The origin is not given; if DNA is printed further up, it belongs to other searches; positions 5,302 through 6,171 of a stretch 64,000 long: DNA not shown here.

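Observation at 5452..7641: Surface beta-helix/PKD protein with a cytoplasmic tandem winged-HTH tail: candidate membrane-tethered one-component transcription factor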

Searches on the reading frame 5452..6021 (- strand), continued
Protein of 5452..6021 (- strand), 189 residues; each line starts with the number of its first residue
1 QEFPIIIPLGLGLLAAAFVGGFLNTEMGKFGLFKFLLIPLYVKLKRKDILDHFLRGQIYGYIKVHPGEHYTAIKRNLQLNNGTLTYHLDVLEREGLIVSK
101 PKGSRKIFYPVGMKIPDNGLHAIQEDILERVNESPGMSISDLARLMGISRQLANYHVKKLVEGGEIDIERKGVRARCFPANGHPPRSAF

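Call 79: find_encoding_contigs(protein=P0203, flank=7000, max_places=1)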
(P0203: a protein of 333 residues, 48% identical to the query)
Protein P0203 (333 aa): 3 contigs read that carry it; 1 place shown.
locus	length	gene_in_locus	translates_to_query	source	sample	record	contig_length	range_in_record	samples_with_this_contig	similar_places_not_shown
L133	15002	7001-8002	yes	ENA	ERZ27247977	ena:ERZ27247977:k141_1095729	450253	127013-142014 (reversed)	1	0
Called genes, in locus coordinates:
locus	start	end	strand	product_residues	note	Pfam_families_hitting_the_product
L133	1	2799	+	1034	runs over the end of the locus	PF07728:AAA_5 (weak), PF01078:Mg_chelatase, PF17863:AAA_lid_2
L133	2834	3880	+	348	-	PF00158:Sigma54_activat (faint), PF07728:AAA_5, PF00493:MCM (weak), PF01078:Mg_chelatase, PF17863:AAA_lid_2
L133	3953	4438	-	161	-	-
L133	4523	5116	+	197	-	PF09858:DUF2085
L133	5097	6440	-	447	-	PF02878:PGM_PMM_I, PF02879:PGM_PMM_II, PF02880:PGM_PMM_III, PF00408:PGM_PMM_IV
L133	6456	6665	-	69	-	PF01423:LSM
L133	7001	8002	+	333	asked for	PF09339:HTH_IclR (faint), PF01978:TrmB (faint), PF13601:HTH_34 (weak), PF24266:HTH_HVO_0163_N, PF01047:MarR (weak), PF12802:MarR_2, PF12840:HTH_20, PF13412:HTH_24, +3 more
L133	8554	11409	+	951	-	PF00496:SBP_bac_5, PF09134:Invasin_D3 (weak), PF02369:Big_1 (weak), PF13620:CarboxypepD_reg (faint), PF17789:MG4 (faint), PF02369:Big_1 (weak)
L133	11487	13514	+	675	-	PF19300:BPD_transp_1_N (faint), PF00528:BPD_transp_1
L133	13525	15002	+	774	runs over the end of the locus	PF12911:OppC_N (weak), PF13360:PQQ_2 (faint), PF13570:Beta-prop_ACSF4 (faint), PF00528:BPD_transp_1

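Call 80: find_encoding_contigs(protein=P0208, flank=7000, max_places=1)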
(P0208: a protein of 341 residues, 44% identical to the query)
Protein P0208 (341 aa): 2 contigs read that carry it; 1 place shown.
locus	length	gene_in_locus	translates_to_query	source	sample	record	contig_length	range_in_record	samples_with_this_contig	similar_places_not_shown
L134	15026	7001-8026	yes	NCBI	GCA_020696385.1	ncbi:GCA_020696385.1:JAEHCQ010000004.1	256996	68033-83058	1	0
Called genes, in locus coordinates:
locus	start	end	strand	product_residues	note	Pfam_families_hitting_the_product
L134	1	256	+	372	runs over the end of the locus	PF02463:SMC_N, PF13175:AAA_15, PF13476:AAA_23 (weak), PF13304:AAA_21, PF13175:AAA_15 (weak)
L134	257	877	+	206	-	-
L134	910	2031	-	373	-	PF04406:TP6A_N, PF20768:Topo_VI_alpha, PF21180:TOP6A-Spo11_Toprim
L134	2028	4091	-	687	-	PF02518:HATPase_c (weak), PF13589:HATPase_c_3, PF09239:Topo-VIb_trans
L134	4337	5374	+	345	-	PF01916:DS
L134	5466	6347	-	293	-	PF00763:THF_DHG_CYH, PF02882:THF_DHG_CYH_C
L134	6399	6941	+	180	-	PF04407:DUF531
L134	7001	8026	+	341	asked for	PF13601:HTH_34 (faint), PF13463:HTH_27 (faint), PF09339:HTH_IclR (faint), PF24266:HTH_HVO_0163_N, PF01047:MarR (weak), PF12802:MarR_2, PF12840:HTH_20 (weak), PF13412:HTH_24 (weak), +1 more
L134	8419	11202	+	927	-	PF00496:SBP_bac_5, PF02369:Big_1, PF13620:CarboxypepD_reg (weak)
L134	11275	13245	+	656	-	PF19300:BPD_transp_1_N (faint), PF24893:DUF7743 (weak), PF00528:BPD_transp_1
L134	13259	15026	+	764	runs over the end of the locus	PF13360:PQQ_2 (faint), PF13570:Beta-prop_ACSF4 (faint), PF00528:BPD_transp_1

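Call 81: find_encoding_contigs(protein=P0245, flank=7000, max_places=1)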
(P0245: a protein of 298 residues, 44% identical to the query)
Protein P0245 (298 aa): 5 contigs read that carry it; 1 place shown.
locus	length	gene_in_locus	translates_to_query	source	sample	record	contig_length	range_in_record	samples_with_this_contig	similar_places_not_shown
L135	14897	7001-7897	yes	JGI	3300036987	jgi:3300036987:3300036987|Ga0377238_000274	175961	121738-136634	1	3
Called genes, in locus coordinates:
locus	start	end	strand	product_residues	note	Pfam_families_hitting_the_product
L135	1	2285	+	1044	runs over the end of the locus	PF01078:Mg_chelatase, PF07728:AAA_5, PF17863:AAA_lid_2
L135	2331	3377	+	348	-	PF00158:Sigma54_activat (faint), PF07728:AAA_5, PF00493:MCM (weak), PF01078:Mg_chelatase, PF17863:AAA_lid_2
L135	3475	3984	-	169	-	-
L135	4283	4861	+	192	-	PF09858:DUF2085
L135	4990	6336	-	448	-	PF02878:PGM_PMM_I, PF02879:PGM_PMM_II, PF02880:PGM_PMM_III, PF00408:PGM_PMM_IV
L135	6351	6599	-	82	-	PF01423:LSM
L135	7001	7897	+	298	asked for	PF12840:HTH_20 (faint), PF13463:HTH_27 (faint), PF13601:HTH_34 (weak), PF24266:HTH_HVO_0163_N, PF01047:MarR (faint), PF01022:HTH_5 (faint), PF12802:MarR_2, PF13412:HTH_24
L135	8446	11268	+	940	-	PF13620:CarboxypepD_reg (faint), PF17789:MG4 (faint), PF00496:SBP_bac_5, PF09134:Invasin_D3 (faint), PF02369:Big_1 (weak), PF24107:DUF7382 (faint), PF02369:Big_1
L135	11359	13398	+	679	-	PF19300:BPD_transp_1_N (faint), PF00528:BPD_transp_1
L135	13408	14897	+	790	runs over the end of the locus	PF13570:Beta-prop_ACSF4 (faint), PF00528:BPD_transp_1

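Call 85: find_encoding_contigs(protein=P0226, flank=6000, max_places=1)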
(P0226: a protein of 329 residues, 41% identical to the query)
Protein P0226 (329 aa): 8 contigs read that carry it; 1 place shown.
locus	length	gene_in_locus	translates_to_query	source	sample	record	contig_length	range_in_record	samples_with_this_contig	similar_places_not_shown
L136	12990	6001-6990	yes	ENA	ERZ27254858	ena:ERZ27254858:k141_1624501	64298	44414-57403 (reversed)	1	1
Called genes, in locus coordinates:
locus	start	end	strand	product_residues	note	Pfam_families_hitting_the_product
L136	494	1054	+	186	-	-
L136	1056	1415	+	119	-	-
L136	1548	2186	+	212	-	PF13240:Zn_Ribbon_1 (weak)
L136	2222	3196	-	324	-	PF01040:UbiA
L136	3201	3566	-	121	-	PF00989:PAS, PF13426:PAS_9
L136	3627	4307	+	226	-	PF04967:HTH_10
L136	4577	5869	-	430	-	PF13393:tRNA-synt_His, PF00587:tRNA-synt_2b, PF03129:HGTP_anticodon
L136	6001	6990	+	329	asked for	PF17789:MG4 (weak), PF02369:Big_1, PF24266:HTH_HVO_0163_N, PF01047:MarR, PF12802:MarR_2, PF12840:HTH_20 (weak), PF13412:HTH_24, PF13545:HTH_Crp_2 (weak), +11 more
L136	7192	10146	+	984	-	PF00496:SBP_bac_5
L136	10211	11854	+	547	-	PF19300:BPD_transp_1_N (weak), PF00528:BPD_transp_1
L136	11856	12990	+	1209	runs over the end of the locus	PF00528:BPD_transp_1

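Call 86: find_encoding_contigs(protein=P0068, flank=6000, max_places=1)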
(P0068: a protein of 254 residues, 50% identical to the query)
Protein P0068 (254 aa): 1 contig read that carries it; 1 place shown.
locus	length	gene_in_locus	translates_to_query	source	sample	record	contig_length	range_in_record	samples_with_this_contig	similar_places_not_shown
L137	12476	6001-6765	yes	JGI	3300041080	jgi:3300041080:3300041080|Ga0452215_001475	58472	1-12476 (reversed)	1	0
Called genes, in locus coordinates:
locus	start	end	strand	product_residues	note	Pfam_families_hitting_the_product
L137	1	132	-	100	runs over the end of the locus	PF05239:PRC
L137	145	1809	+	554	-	PF04223:CitF, PF13336:AcetylCoA_hyd_C (weak)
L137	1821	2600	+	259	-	PF00285:Citrate_synt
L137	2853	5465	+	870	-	PF18911:PKD_4, PF00801:PKD, PF00801:PKD, PF18911:PKD_4, PF00801:PKD, PF18911:PKD_4, PF00801:PKD, PF18911:PKD_4, +9 more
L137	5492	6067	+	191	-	-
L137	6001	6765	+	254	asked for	PF12840:HTH_20 (faint), PF24266:HTH_HVO_0163_N, PF01022:HTH_5 (faint), PF13545:HTH_Crp_2 (faint), PF01047:MarR (weak), PF12802:MarR_2 (weak), PF13412:HTH_24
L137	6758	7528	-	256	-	-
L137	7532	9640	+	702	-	PF03190:Thioredox_DsbH, PF13098:Thioredoxin_2 (weak), PF13899:Thioredoxin_7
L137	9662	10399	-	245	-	PF13429:TPR_15 (weak), PF14559:TPR_19 (weak), PF07719:TPR_2 (weak), PF13428:TPR_14 (weak), PF13371:TPR_9, PF13431:TPR_17 (weak), PF00515:TPR_1 (weak), PF07719:TPR_2 (weak), +8 more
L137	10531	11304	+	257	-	PF00378:ECH_1, PF16113:ECH_2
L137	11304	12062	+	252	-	PF00106:adh_short, PF08659:KR, PF13561:adh_short_C2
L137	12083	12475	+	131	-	?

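Call 87: find_encoding_contigs(protein=P0086, flank=6000, max_places=1)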
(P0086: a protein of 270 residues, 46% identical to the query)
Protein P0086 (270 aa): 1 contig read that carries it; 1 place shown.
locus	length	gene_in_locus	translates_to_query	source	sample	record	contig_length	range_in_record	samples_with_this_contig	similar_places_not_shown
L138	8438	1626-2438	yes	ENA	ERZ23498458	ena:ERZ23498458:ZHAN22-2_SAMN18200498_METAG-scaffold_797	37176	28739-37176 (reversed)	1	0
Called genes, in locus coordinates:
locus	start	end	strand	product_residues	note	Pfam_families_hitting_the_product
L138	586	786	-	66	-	-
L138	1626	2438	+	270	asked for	PF12840:HTH_20 (faint), PF24266:HTH_HVO_0163_N, PF01047:MarR (weak), PF08279:HTH_11 (weak), PF12802:MarR_2, PF13412:HTH_24, PF13545:HTH_Crp_2 (weak)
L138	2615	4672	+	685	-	-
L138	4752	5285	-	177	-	PF01936:NYN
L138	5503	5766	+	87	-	-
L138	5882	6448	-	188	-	-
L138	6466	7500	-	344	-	PF08240:ADH_N, PF00107:ADH_zinc_N, PF13602:ADH_zinc_N_2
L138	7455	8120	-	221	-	PF14329:DUF4386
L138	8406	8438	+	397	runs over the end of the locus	-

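Call 88: find_encoding_contigs(protein=P0267, flank=6000, max_places=1)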
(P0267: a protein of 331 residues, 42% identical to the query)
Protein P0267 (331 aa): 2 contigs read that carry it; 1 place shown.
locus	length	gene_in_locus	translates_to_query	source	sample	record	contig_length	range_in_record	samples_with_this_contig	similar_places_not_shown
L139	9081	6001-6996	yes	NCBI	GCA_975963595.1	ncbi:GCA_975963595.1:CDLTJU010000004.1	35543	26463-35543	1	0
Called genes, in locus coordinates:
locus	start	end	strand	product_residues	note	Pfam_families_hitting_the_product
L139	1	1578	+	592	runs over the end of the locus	PF04068:Fer4_RLI, PF12837:Fer4_6 (faint), PF14697:Fer4_21 (faint), PF00037:Fer4, PF13175:AAA_15 (faint), PF00005:ABC_tran, PF02463:SMC_N (weak), PF00005:ABC_tran, +2 more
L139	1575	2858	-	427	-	PF07969:Amidohydro_3 (faint), PF01979:Amidohydro_1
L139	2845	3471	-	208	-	PF01871:AMMECR1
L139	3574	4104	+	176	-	PF00571:CBS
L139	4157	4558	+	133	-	PF02830:V4R (weak)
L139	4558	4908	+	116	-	PF03259:Robl_LC7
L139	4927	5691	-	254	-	PF12773:DZR (faint), PF13248:Zn_ribbon_3 (faint)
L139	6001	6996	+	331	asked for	PF13412:HTH_24 (faint), PF13601:HTH_34 (faint), PF24266:HTH_HVO_0163_N, PF01047:MarR (faint), PF01022:HTH_5 (faint), PF12802:MarR_2, PF12840:HTH_20 (weak), PF13463:HTH_27 (weak)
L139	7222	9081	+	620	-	?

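Call 89: find_encoding_contigs(protein=P0279, flank=6000, max_places=1)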
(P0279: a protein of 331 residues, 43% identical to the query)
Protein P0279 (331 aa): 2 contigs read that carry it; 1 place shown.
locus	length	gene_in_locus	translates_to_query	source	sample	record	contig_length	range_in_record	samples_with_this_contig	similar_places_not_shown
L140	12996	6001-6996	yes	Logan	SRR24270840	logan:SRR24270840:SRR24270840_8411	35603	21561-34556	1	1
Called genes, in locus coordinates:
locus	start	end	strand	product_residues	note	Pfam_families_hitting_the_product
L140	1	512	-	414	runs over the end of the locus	PF01979:Amidohydro_1, PF12890:DHOase (weak), PF07969:Amidohydro_3 (weak)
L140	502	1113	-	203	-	PF01871:AMMECR1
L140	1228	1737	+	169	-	PF00571:CBS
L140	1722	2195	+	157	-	PF02830:V4R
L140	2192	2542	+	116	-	PF03259:Robl_LC7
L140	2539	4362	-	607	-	PF02730:AFOR_N, PF01314:AFOR_C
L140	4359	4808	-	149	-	PF13237:Fer4_10 (faint), PF13187:Fer4_9 (weak), PF12838:Fer4_7 (weak), PF25160:LdpA_Fe-S-bd, PF14697:Fer4_21 (weak), PF00037:Fer4, PF12797:Fer4_2 (weak), PF12837:Fer4_6 (weak), +2 more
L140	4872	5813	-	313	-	PF13240:Zn_Ribbon_1 (faint), PF18912:DZR_2 (faint), PF10571:UPF0547 (faint), PF12773:DZR (weak), PF13248:Zn_ribbon_3 (weak)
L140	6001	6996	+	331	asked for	PF12840:HTH_20 (faint), PF13412:HTH_24 (faint), PF13601:HTH_34 (faint), PF24266:HTH_HVO_0163_N, PF01022:HTH_5 (faint), PF01047:MarR (faint), PF13545:HTH_Crp_2 (faint), PF12802:MarR_2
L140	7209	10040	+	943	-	PF00496:SBP_bac_5, PF02369:Big_1 (faint)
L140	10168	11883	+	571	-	PF19300:BPD_transp_1_N (faint), PF00528:BPD_transp_1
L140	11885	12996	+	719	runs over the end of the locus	?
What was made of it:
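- Family members of about 330 aa sit directly upstream of SBP_bac_5 ABC-transporter operons in L133-L136 and L140; in L139 the downstream gene is cut off and unannotated (calls 79-81, 85, 88, 89). The classic local-regulator position upstream of ABC-transporter operons argues the same way (calls 79-81, 85, 89).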

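Call 97: search_solved_structures(query=A2, max_evalue=0.01)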
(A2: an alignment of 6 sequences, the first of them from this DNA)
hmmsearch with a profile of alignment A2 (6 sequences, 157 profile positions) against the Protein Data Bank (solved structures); distinct sequences matched with E-value up to 0.01: 3.
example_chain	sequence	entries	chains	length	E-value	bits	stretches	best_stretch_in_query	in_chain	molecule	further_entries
5duk_A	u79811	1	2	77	4.5e-08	36.5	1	17-80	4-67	putative DNA binding protein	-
1ub9_A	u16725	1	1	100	0.0023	21.2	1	13-70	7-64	Hypothetical protein PH1061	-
5eri_A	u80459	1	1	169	0.0044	20.2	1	96-150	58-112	MarR family transcriptional regulator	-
